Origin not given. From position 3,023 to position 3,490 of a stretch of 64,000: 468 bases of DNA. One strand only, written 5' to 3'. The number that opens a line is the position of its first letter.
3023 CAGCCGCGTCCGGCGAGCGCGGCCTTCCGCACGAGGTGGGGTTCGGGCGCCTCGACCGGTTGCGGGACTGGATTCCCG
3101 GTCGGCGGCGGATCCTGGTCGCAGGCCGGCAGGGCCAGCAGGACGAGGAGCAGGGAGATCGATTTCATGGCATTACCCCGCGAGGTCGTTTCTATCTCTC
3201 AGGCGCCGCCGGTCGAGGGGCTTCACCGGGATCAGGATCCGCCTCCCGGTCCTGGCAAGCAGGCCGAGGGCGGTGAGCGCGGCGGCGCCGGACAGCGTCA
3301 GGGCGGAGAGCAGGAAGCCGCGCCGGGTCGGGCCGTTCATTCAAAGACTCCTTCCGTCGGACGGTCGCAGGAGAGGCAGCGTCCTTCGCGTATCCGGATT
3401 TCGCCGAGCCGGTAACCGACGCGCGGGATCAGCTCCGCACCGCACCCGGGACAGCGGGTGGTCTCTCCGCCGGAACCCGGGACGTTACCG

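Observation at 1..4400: Atypical AmmeMemoRadiSam locus: fused B-A protein with lipobox, tiny twin-arginine-like ORF, PABS partner, G10 tract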

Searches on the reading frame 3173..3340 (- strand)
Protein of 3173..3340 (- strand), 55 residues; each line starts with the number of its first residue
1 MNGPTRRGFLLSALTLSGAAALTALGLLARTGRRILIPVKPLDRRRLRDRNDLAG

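Call 5: search_protein_families(library=pfam, proteins=[window:3173-3340:-], max_evalue=0.01)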
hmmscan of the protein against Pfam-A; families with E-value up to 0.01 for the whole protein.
window:3173-3340:- (55 aa): 0 families

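Call 6: search_protein_families(library=ncbifam, proteins=[window:3173-3340:-], max_evalue=0.01)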
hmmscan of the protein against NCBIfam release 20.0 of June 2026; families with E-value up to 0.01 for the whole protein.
window:3173-3340:- (55 aa): 0 families

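Call 49: search_protein_families(library=pfam, proteins=[window:3176-3340:-], max_evalue=1)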
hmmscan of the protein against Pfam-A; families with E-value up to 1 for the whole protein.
seq(55 aa): 0 families

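Call 57: search_protein_representatives(protein=window:3173-3340:-)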
Query: 55 residues. Proteins with E-value up to 0.001 (for the whole library): 6; up to 1e-10: 1; up to 1e-30: 0. The best 6 are listed.
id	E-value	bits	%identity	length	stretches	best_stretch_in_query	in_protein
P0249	3.6e-17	76.5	75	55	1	1-55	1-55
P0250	2.1e-10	55.5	61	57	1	2-55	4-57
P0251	5.0e-08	48.1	34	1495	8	8-46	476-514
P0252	1.0e-05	40.9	58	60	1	3-55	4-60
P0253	9.6e-05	37.9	53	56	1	5-55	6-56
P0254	3.4e-04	36.2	54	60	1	2-55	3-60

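Call 63: search_protein_families(library=ncbifam, proteins=[window:3176-3340:-], max_evalue=10)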
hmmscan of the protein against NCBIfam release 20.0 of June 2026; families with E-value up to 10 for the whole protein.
seq(55 aa): 0 families
